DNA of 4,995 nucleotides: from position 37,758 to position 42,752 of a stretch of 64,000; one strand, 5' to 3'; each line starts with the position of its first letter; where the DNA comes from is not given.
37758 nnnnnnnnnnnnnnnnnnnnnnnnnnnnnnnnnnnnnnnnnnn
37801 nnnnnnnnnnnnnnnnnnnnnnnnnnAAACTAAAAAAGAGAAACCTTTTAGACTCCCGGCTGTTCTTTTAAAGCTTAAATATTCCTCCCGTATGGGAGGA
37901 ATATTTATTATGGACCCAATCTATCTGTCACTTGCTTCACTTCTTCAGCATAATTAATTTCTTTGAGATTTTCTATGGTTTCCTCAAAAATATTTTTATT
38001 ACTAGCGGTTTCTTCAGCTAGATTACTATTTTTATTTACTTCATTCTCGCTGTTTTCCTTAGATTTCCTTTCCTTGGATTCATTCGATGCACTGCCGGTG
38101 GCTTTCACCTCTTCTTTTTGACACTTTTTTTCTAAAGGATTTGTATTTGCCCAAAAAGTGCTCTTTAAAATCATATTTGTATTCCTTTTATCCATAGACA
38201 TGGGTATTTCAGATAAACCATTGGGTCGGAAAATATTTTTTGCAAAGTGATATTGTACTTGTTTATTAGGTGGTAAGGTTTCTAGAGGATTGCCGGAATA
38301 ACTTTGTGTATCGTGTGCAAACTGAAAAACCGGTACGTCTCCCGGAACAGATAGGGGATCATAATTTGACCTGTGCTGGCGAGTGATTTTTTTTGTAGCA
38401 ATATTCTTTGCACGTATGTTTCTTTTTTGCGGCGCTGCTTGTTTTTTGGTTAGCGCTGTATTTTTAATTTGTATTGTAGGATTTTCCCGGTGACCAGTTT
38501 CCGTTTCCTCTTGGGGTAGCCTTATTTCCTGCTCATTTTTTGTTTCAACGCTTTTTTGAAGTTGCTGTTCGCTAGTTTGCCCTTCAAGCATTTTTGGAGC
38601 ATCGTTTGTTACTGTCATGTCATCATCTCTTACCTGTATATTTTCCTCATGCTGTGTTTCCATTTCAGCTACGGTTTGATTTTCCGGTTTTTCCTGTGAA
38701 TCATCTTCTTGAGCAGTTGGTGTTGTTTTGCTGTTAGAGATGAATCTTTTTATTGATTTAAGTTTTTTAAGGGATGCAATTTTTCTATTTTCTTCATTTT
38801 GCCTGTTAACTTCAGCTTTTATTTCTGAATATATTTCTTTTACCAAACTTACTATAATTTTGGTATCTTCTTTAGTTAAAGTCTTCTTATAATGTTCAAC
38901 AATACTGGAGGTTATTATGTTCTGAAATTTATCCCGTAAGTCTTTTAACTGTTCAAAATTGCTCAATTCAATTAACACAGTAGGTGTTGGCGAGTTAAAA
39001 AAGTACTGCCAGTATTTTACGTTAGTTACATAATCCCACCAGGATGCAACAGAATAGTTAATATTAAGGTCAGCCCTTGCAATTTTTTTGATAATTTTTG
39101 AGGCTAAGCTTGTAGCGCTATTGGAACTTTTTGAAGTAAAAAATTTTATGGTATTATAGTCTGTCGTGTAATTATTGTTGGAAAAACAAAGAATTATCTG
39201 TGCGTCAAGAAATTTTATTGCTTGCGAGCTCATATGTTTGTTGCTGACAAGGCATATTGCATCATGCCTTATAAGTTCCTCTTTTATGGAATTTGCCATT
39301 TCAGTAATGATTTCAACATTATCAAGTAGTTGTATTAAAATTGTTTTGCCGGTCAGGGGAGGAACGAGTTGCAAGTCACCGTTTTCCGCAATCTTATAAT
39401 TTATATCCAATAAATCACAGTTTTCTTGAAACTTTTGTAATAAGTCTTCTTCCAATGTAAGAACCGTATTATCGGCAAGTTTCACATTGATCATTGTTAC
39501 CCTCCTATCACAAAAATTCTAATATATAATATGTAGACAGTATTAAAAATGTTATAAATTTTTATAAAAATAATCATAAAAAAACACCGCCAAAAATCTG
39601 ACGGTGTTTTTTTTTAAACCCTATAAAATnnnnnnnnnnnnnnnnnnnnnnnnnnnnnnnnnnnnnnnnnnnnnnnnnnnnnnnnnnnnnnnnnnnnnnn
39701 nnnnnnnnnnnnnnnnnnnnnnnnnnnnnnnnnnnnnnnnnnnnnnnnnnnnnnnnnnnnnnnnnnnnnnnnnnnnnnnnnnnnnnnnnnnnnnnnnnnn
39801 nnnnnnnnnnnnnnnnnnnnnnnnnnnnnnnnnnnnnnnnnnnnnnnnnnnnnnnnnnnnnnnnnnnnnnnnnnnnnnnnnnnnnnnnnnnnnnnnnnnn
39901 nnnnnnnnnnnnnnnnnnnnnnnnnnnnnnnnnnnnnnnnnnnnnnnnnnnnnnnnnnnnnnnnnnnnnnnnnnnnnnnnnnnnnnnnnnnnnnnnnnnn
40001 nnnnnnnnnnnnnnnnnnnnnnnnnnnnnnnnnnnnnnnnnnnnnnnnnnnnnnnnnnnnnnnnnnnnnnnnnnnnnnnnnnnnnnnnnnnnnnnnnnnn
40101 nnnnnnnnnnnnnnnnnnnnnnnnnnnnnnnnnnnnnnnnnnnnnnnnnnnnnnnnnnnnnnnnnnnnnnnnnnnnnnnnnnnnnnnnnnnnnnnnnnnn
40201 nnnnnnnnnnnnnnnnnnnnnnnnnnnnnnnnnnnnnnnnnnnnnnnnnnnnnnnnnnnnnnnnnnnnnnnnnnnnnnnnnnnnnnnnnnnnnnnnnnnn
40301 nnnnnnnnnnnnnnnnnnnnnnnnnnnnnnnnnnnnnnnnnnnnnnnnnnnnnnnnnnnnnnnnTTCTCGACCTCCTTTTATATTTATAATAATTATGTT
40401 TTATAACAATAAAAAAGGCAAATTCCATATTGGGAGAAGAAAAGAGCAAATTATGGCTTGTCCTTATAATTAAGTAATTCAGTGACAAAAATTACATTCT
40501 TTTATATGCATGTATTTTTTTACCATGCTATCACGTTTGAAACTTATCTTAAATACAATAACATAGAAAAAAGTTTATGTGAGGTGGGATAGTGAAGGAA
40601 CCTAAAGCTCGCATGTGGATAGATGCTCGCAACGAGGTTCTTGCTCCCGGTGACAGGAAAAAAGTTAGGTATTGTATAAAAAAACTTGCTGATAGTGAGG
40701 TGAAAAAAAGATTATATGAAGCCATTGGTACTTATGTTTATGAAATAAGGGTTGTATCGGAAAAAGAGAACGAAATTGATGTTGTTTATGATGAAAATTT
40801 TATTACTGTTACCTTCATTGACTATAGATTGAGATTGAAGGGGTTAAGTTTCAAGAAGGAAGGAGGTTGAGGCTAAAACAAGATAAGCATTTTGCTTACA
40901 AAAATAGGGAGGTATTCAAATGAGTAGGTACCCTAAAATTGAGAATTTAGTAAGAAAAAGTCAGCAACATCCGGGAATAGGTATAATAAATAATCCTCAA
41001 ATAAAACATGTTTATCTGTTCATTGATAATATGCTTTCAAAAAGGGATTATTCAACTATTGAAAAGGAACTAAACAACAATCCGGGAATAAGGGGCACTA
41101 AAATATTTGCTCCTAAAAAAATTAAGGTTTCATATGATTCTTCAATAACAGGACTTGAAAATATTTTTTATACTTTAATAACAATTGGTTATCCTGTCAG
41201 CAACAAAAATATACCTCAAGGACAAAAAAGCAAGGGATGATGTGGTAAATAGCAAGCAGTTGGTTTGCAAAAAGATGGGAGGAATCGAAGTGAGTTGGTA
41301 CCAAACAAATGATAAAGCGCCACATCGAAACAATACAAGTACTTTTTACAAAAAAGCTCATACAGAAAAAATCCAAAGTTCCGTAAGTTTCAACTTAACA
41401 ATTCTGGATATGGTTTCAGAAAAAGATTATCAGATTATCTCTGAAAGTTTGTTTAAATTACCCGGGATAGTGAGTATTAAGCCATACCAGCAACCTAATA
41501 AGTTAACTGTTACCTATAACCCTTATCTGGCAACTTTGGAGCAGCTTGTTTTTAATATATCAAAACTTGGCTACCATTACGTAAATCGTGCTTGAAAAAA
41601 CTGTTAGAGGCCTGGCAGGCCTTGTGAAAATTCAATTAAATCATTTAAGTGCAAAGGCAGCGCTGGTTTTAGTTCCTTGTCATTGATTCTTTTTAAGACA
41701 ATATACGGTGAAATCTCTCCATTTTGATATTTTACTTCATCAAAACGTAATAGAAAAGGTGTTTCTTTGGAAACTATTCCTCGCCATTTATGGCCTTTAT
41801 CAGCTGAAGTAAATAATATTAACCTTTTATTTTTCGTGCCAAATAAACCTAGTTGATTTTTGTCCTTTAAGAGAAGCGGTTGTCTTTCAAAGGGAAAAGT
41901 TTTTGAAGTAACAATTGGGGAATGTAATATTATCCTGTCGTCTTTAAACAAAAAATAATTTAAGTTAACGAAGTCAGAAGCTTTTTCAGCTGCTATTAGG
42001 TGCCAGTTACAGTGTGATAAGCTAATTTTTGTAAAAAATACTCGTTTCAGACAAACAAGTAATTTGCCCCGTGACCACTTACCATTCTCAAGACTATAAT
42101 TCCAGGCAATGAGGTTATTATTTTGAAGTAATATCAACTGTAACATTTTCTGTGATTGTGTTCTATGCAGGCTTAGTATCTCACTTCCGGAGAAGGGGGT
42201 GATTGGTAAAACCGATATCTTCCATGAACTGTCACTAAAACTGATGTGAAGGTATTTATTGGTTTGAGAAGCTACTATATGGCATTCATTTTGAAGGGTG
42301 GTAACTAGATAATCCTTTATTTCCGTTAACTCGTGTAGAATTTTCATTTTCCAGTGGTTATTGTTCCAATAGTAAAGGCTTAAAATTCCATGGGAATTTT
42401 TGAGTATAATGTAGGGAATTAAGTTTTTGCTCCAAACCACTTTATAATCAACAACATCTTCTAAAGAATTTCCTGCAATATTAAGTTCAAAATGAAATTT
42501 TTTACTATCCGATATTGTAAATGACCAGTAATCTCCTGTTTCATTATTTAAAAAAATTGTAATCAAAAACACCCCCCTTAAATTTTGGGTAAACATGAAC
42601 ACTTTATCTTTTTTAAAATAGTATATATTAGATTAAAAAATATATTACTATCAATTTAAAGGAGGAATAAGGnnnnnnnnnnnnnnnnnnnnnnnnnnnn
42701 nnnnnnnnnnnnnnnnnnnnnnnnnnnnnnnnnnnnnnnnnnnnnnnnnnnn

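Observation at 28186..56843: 28-kb block of leaderless surface-type proteins plus 11 soluble glycosyltransferases: candidate undescribed spore-surface glycoprotein system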

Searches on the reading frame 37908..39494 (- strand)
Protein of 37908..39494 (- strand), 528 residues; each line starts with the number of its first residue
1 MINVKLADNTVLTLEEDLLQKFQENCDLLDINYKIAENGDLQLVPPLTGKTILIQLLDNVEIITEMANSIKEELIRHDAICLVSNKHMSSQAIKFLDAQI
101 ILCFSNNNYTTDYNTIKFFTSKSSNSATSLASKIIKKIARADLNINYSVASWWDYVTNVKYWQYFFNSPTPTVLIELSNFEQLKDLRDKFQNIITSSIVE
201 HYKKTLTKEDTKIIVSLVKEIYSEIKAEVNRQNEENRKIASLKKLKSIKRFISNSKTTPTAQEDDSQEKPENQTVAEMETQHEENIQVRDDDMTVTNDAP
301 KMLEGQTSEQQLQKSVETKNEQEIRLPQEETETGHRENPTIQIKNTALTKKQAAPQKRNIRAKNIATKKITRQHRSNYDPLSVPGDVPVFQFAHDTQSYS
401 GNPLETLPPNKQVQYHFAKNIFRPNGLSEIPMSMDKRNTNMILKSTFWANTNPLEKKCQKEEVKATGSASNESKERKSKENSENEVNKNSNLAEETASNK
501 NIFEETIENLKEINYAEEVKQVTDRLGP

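Call 3: search_protein_families(library=pfam, proteins=[window:37908-39494:-], max_evalue=0.01)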
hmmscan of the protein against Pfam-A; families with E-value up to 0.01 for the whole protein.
window:37908-39494:- (528 aa): 0 families

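Call 10: search_protein_families(library=ncbifam, proteins=[window:37908-39494:-], max_evalue=0.1)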
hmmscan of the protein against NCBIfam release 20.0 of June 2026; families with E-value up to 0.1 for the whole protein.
window:37908-39494:- (528 aa): 0 families

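Call 48: search_protein_families(library=pfam, proteins=[window:37908-39494:-], max_evalue=10)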
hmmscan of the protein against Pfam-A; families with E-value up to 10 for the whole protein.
window:37908-39494:- (528 aa): 2 families
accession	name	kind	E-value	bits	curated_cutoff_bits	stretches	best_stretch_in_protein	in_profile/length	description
PF13362.12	Toprim_3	-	0.19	12.7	27.2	1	69-145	13-74/95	Toprim domain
PF02721.21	DUF223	-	1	10.2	24.6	1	180-257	2-81/104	Domain of unknown function DUF223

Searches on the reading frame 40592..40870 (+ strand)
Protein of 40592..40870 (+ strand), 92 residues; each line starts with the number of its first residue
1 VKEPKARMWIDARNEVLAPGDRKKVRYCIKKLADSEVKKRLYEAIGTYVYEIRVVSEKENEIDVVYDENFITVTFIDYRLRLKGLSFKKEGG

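Call 3: search_protein_families(library=pfam, proteins=[window:40592-40870:+], max_evalue=0.01)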
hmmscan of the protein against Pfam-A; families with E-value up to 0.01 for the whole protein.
window:40592-40870:+ (92 aa): 0 families

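Call 10: search_protein_families(library=ncbifam, proteins=[window:40592-40870:+], max_evalue=0.1)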
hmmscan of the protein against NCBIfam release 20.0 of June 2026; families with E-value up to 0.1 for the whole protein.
window:40592-40870:+ (92 aa): 1 family
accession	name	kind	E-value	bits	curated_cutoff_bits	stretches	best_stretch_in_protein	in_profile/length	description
TIGR03786.1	strep_pil_rpt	domain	0.016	15.5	31.85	1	42-74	6-36/70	streptococcal pilin isopeptide linkage domain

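Call 48: search_protein_families(library=pfam, proteins=[window:40592-40870:+], max_evalue=10)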
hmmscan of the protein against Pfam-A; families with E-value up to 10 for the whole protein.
window:40592-40870:+ (92 aa): 2 families
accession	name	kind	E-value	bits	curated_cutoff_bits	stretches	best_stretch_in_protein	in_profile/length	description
PF12892.13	FctA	-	0.14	13.3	22.1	1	36-74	53-90/120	Spy0128-like isopeptide containing domain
PF18129.7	SH3_12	-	0.17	12.3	26.2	1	54-80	26-54/69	Xrn1 SH3-like domain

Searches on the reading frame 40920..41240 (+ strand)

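Call 3: search_protein_families(library=pfam, proteins=[window:40920-41240:+], max_evalue=0.01)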
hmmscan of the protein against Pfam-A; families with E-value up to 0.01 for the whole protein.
window:40920-41240:+ (106 aa): 0 families

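Call 10: search_protein_families(library=ncbifam, proteins=[window:40920-41240:+], max_evalue=0.1)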
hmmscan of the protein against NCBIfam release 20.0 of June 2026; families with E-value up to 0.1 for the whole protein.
window:40920-41240:+ (106 aa): 1 family
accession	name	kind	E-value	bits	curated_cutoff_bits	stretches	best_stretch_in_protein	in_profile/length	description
NF033556.1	MerTP_fusion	equivalog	0.00039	20.1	180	1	4-93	96-185/186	mercuric transport protein MerTP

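Call 48: search_protein_families(library=pfam, proteins=[window:40920-41240:+], max_evalue=10)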
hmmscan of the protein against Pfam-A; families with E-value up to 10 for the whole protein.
window:40920-41240:+ (106 aa): 1 family
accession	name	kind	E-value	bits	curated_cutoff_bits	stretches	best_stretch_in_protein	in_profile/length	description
PF14480.11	DNA_pol3_a_NI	-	0.086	13.2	22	1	30-53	37-60/72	DNA polymerase III polC-type N-terminus I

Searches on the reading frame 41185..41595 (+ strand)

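Call 4: search_protein_families(library=pfam, proteins=[window:41185-41595:+], max_evalue=0.01)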
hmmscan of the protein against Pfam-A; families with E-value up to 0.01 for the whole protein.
window:41185-41595:+ (136 aa): 0 families

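Call 10: search_protein_families(library=ncbifam, proteins=[window:41185-41595:+], max_evalue=0.1)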
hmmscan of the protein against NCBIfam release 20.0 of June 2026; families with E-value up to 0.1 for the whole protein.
window:41185-41595:+ (136 aa): 2 families
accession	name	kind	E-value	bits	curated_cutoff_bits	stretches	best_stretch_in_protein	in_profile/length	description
NF033556.1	MerTP_fusion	equivalog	0.0017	18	180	1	53-131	102-184/186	mercuric transport protein MerTP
NF033795.1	chaper_CopZ_Bs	exception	0.071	13.3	91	0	83-131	16-64/66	copper chaperone CopZ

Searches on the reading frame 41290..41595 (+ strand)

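Call 48: search_protein_families(library=pfam, proteins=[window:41290-41595:+], max_evalue=10)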
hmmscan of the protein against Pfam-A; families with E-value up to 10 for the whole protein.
window:41290-41595:+ (101 aa): 3 families
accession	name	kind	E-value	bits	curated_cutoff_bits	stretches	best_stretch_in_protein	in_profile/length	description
PF00403.32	HMA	-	0.011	16.6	24.8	1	50-96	16-62/62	Heavy-metal-associated domain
PF25782.1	TPR_CAND1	-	0.055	14.1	32.8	1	36-85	54-102/126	CAND1-like, TPR repeats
PF07288.16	RpoY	-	0.11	13.1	25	1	4-38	6-32/68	RNA polymerase epsilon subunit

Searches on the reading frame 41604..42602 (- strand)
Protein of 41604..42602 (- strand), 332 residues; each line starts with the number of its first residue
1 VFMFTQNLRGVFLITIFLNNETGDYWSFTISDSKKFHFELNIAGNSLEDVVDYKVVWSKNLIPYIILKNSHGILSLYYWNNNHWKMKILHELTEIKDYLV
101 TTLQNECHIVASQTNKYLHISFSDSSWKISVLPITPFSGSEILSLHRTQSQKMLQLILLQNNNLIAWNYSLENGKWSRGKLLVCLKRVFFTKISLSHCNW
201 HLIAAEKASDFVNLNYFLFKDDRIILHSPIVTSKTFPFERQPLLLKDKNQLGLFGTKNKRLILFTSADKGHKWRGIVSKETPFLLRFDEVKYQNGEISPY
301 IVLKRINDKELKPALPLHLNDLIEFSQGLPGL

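Call 4: search_protein_families(library=pfam, proteins=[window:41604-42602:-], max_evalue=0.01)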
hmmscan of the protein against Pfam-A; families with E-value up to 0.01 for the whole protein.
window:41604-42602:- (332 aa): 0 families

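Call 10: search_protein_families(library=ncbifam, proteins=[window:41604-42602:-], max_evalue=0.1)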
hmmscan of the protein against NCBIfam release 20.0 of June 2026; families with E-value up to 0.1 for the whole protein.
window:41604-42602:- (332 aa): 0 families

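Call 48: search_protein_families(library=pfam, proteins=[window:41604-42566:-], max_evalue=10)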
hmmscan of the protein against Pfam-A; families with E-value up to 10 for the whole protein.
window:41604-42566:- (320 aa): 1 family
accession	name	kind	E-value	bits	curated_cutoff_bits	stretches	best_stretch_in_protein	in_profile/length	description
PF08596.16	Lgl_C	-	0.25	10.4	20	1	73-154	215-285/393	Lethal giant larvae(Lgl) like, C-terminal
